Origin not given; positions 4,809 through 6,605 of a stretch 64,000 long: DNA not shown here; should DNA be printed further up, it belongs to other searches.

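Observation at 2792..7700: Five-gene operon: RHH controller, SPPF methyltransferase, unknown protein, MORC-like GHKL ATPase and 4-TM protein; candidate undescribed defence system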

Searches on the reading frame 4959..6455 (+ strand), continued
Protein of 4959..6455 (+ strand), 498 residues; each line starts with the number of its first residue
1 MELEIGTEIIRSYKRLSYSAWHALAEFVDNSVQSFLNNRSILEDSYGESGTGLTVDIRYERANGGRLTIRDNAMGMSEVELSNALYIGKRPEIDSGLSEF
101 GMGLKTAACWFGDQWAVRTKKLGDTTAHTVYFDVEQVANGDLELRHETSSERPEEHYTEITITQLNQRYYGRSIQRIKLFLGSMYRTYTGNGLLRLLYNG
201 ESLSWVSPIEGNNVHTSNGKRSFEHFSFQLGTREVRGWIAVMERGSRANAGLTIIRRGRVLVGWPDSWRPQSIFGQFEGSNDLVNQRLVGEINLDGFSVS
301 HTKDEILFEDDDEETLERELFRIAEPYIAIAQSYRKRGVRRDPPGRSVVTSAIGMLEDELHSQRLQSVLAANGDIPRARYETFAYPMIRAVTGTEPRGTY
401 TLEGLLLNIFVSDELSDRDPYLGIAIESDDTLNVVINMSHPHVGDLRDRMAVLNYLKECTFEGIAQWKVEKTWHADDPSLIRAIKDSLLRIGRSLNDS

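Call 47: find_related_loci(query=A4, collection=genome_contigs, flank=8000)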
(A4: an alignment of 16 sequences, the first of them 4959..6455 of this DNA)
Query A4 (498 aa) in genome_contigs; peptide patterns used: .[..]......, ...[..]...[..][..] (x = any residue, [..] = any of these).
438 stretches matched a pattern; 316 encode a relative of the query (tblastn E <= 1e-3); the best 80 are kept; 80 distinct loci.
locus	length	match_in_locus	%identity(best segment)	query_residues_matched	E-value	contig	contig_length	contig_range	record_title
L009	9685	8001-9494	55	1-497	0e+0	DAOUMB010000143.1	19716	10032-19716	MAG TPA_asm: Dehalococcoidia bacterium isolate W31_73 k127_1039443, whole genome shotgun sequence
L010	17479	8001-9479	55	1-492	8e-177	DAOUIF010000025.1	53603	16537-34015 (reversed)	MAG TPA_asm: Dehalococcoidia bacterium isolate S24_152 32829, whole genome shotgun sequence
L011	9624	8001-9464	43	2-491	4e-133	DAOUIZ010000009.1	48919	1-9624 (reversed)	MAG TPA_asm: Dehalococcoidia bacterium isolate S32_232 k113_2405902, whole genome shotgun sequence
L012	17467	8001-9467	44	1-491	8e-132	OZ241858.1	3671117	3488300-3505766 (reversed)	MAG: Candidatus Spongiisocius sp. isolate 36f18321-4a0d-4371-a96b-0c675878e5b3 genome assembly, chromosome: 1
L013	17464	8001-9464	43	1-491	4e-130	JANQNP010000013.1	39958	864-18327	MAG: Dehalococcoidia bacterium isolate IP29b_bin.101 k99_1994402, whole genome shotgun sequence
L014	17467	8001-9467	43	1-491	6e-128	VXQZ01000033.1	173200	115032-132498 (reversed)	MAG: Chloroflexi bacterium isolate SB0664_bin_20 NODE_71_length_173200_cov_47.702475, whole genome shotgun sequence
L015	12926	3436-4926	43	1-498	6e-128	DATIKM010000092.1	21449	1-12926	MAG TPA_asm: Chthonomonadales bacterium isolate SMAG_U15718 k141_101079, whole genome shotgun sequence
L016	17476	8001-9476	43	1-491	1e-126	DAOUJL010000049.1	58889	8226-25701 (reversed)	MAG TPA_asm: Dehalococcoidia bacterium isolate S32_262 k113_888918, whole genome shotgun sequence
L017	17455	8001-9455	42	3-491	2e-125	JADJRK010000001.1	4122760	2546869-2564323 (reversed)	MAG: Planctomycetota bacterium isolate Fred_18-Q3-R57-64_MAXAC.456 tig00000287-10-41217550, whole genome shotgun sequenc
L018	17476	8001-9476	42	1-491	2e-125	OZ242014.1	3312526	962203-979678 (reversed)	MAG: Dehalococcoidia bacterium isolate dc00a5be-81f4-4acd-b4e2-246381d7a392 genome assembly, chromosome: 1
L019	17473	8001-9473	41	1-491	1e-124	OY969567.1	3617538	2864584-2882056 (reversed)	MAG: uncultured Chloroflexia bacterium isolate MFD01561.bin.c.1 genome assembly, chromosome: 1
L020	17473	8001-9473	42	1-491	1e-123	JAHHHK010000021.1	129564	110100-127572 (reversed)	MAG: Komarekiella atlantica HA4396-MV6 scaffold_159_c1, whole genome shotgun sequence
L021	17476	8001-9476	40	1-491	2e-123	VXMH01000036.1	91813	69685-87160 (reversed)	MAG: Caldilineaceae bacterium SB0661_bin_32 NODE_303_length_91813_cov_53.563297, whole genome shotgun sequence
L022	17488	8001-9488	42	1-491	2e-122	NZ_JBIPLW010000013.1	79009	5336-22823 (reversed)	MAG: Flavobacterium sp. isolate ME2015-09-16_3300042289_group6_bin140 Rohwer_bin896_scaffold_60_c2, whole genome shotgun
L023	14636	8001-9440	41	1-481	2e-122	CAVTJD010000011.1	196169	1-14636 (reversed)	MAG: uncultured Chloroflexia bacterium isolate MFD05684.bin.1.48 genome assembly, contig: contig_85676, whole genome sho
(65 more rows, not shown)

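Call 55: find_encoding_contigs(protein=P0063, flank=6000, max_places=1)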
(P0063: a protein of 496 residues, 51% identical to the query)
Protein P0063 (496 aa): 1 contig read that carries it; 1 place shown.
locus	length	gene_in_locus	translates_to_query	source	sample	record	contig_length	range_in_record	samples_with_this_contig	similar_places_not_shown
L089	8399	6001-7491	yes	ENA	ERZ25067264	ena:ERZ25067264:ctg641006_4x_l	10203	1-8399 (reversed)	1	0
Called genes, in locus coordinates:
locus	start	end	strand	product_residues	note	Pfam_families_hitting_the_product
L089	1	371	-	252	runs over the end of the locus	PF01844:HNH, PF14279:HNH_5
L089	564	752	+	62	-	-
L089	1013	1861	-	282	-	PF13592:HTH_33, PF13358:DDE_3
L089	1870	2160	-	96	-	PF13384:HTH_23, PF13518:HTH_28 (weak), PF13551:HTH_29 (weak)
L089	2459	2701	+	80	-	-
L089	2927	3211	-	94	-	-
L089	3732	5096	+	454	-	PF01555:N6_N4_Mtase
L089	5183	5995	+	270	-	-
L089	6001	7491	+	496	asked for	PF13589:HATPase_c_3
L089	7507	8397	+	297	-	?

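Call 56: find_encoding_contigs(protein=P0058, flank=6000, max_places=1)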
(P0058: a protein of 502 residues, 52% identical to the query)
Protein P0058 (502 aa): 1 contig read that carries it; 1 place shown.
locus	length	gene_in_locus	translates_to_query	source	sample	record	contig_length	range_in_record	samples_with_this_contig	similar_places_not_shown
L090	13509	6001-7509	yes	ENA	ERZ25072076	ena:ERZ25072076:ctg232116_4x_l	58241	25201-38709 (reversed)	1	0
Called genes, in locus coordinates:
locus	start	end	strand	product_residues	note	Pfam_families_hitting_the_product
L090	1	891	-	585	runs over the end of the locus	PF01047:MarR (faint), PF12802:MarR_2 (faint), PF13814:Replic_Relax (faint)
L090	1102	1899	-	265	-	-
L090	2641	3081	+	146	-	PF22014:DUF6932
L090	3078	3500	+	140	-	PF13443:HTH_26 (faint), PF01381:HTH_3, PF13413:HTH_25 (faint), PF13560:HTH_31 (weak)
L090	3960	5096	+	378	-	PF01555:N6_N4_Mtase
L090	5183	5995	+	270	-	-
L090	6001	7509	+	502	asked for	PF13589:HATPase_c_3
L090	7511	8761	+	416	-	-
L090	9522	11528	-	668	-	PF00145:DNA_methylase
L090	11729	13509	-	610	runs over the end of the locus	PF09369:MZB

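Call 57: find_encoding_contigs(protein=P0067, flank=6000, max_places=1)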
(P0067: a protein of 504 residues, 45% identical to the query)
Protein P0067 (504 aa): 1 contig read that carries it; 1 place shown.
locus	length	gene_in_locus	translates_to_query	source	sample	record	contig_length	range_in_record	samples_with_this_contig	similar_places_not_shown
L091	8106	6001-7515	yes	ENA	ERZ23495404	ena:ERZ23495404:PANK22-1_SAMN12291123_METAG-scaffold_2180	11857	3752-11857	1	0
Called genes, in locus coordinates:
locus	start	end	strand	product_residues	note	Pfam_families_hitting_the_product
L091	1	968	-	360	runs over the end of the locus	PF08240:ADH_N, PF16912:Glu_dehyd_C, PF00107:ADH_zinc_N, PF13602:ADH_zinc_N_2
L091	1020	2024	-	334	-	PF00389:2-Hacid_dh, PF02826:2-Hacid_dh_C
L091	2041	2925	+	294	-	PF00561:Abhydrolase_1, PF12146:Hydrolase_4, PF12697:Abhydrolase_6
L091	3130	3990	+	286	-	PF01555:N6_N4_Mtase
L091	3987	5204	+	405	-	PF04851:ResIII, PF00270:DEAD, PF18766:SWI2_SNF2 (weak), PF00271:Helicase_C, PF16203:ERCC3_RAD25_C (weak)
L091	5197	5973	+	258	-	-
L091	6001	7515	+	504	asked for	PF13589:HATPase_c_3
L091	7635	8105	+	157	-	?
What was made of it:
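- P0067 (45%) has the helicase (calls 55-57).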

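Call 67: find_related_loci(query=A4, collection=viral_contigs, flank=6000)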
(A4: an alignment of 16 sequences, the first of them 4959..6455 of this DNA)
Query A4 (498 aa) in viral_contigs; peptide patterns used: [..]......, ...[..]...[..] (x = any residue, [..] = any of these).
66 stretches matched a pattern; 2 encode a relative of the query (tblastn E <= 1e-3); 2 distinct loci.
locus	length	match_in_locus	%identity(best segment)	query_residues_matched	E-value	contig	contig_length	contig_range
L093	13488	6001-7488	36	1-490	2e-98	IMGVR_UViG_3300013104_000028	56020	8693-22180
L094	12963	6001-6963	34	1-317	1e-44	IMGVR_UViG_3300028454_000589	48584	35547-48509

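Call 77: search_solved_structures(query=A5, max_evalue=10, show_alignments=2)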
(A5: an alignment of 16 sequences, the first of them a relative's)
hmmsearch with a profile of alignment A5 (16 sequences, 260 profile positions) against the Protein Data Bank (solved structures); distinct sequences matched with E-value up to 10: 23.
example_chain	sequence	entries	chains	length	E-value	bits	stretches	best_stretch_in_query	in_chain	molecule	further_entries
9sh3_A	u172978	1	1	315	0.032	16.7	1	50-112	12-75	aminocyclopropanecarboxylate oxidase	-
9sh4_A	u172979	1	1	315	0.033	16.7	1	50-112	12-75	aminocyclopropanecarboxylate oxidase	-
9rsy_A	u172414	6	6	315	0.033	16.7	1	50-112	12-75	aminocyclopropanecarboxylate oxidase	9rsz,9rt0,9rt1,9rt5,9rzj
9rwo_A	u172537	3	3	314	0.034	16.6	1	50-112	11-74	aminocyclopropanecarboxylate oxidase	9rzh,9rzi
9sbe_A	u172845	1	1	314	0.034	16.6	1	50-112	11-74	aminocyclopropanecarboxylate oxidase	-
1w9y_A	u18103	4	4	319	0.49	12.9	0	56-105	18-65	1-AMINOCYCLOPROPANE-1-CARBOXYLATE OXIDASE 1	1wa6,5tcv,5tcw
4yle_A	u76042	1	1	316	0.63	12.5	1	52-122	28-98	Periplasmic binding protein/LacI transcriptional regulator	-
2i5e_A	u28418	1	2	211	1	11.8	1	79-153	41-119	Hypothetical protein MM_2497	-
6r59_A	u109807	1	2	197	1.3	11.5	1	85-122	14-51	Pro-Pro endopeptidase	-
5n12_A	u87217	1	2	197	1.3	11.5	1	85-122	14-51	Pro-Pro endopeptidase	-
6r5a_A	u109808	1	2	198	1.3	11.5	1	85-122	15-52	Pro-Pro endopeptidase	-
6r5c_A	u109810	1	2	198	1.3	11.5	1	85-122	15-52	Pro-Pro endopeptidase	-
6r5b_A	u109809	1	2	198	1.3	11.5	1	85-122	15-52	Pro-Pro endopeptidase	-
6r52_A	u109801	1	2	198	1.3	11.5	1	85-122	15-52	Pro-Pro endopeptidase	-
5a0p_A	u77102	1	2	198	1.3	11.5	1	85-122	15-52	ZINC METALLOPROTEASE ZMP1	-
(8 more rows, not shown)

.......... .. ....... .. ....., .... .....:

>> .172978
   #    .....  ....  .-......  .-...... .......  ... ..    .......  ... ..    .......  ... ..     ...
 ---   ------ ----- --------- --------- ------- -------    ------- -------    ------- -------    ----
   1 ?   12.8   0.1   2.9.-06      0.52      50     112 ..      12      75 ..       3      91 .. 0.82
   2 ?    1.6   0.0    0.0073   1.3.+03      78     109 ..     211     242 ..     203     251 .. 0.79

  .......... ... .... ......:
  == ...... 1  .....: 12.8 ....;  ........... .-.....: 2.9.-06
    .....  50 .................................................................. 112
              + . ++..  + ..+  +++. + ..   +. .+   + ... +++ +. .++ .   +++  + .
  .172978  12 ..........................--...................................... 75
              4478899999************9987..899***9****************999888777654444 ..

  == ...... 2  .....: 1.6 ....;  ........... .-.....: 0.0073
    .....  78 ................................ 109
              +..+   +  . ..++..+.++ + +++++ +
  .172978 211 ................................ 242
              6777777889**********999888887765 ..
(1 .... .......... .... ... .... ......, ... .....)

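Call 78: search_protein_families(library=pfam, alignment_id=A5, max_evalue=10)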
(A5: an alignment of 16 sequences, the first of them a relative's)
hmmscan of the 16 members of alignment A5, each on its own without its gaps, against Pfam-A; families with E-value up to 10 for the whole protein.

A. member 1, L008:7207-7989:+ (261 aa): 1 family
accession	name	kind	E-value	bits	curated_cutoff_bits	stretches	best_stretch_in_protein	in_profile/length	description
PF02190.22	LON_substr_bdg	-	0.16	12.3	28.7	1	115-166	30-86/200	ATP-dependent protease La (LON) substrate-binding domain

B. families by the number of members that match (of 16 scanned): 14 families
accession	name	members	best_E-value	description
PF20247.3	DUF6602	1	0.0097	Domain of unknown function (DUF6602)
PF21139.3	BT_MCC_alpha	1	0.018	Methylcrotonyl-CoA carboxylase, alpha-subunit, BT domain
PF07268.16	EppA_BapA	1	0.019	Exported protein precursor (EppA/BapA)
PF06319.18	MmcB-like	1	0.028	DNA repair protein MmcB-like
PF13768.12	VWA_3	1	0.06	von Willebrand factor type A domain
PF08305.17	NPCBM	1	0.11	NPCBM/NEW2 domain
PF08774.17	VRR_NUC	1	0.12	VRR-NUC domain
PF10438.15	Cyc-maltodext_C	1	0.13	Cyclo-malto-dextrinase C-terminal domain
PF12409.13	P5-ATPase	1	0.13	P5-type ATPase cation transporter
PF02190.22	LON_substr_bdg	1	0.16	ATP-dependent protease La (LON) substrate-binding domain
PF06090.18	Ins_P5_2-kin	1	0.17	Inositol-pentakisphosphate 2-kinase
PF22927.2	INT1_R3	1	0.17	Integrator complex subunit 1, R3 domain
PF18491.7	SRA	1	0.23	SET and RING associated domain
PF22279.1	DGF-1_N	1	0.31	DGF-1 N-terminal domain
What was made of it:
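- On PD-(D/E)xK (BamHI-like D...ExE) nuclease fold: The profile of intact homologues finds nothing in PDB or Pfam (calls 77, 78).
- Profile searches of the intact homologues against PDB and Pfam found nothing significant (calls 77, 78).
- Tried and rejected: Nothing significant (calls 77, 78).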

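Call 85: search_protein_families(library=phrogs, proteins=[window:4959-6455:+], max_evalue=0.01)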
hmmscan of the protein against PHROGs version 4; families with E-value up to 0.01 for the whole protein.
window:4959-6455:+ (498 aa): 0 families

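Call 87: search_dna_similar(query=window:4959-6455:+, collection=plasmids, mode=protein, max_rows=12)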
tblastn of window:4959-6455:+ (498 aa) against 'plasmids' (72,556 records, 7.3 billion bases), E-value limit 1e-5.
Records with a match: 5; places in all: 5; records where one place covers at least 80% of the query: 0.
Best place of each record, by identity: <60% 5.
By first word of the organism name: Rathayibacter 1; Hymenobacter 1; Haladaptatus 1; Streptomyces 1; Vibrio 1.
By predicted mobility (MOB-suite, as given by PLSDB): non-mobilizable 5.
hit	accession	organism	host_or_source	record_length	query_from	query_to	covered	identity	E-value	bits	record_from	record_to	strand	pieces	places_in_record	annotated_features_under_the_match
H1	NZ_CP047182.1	Rathayibacter festucae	Androsace koso-poljanskii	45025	1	303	61%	34.6%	2e-45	178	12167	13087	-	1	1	ATP-binding protein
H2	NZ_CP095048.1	Hymenobacter cellulosilyticus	single cell,air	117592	6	303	60%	32.2%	8e-36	149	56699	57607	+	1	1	ATP-binding protein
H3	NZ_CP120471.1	Haladaptatus sp. DYSN1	cell culture,sediment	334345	17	295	56%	26.3%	1e-6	59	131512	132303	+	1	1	ATP-binding protein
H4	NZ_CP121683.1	Streptomyces cathayae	microorganism,rhizosphere soil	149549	1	216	43%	25.4%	6e-6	57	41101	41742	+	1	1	helix-turn-helix domain-containing protein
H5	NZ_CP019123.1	Vibrio vulnificus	Konosirus punctatus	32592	9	157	30%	33.6%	2e-6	58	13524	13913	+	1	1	ATP-binding protein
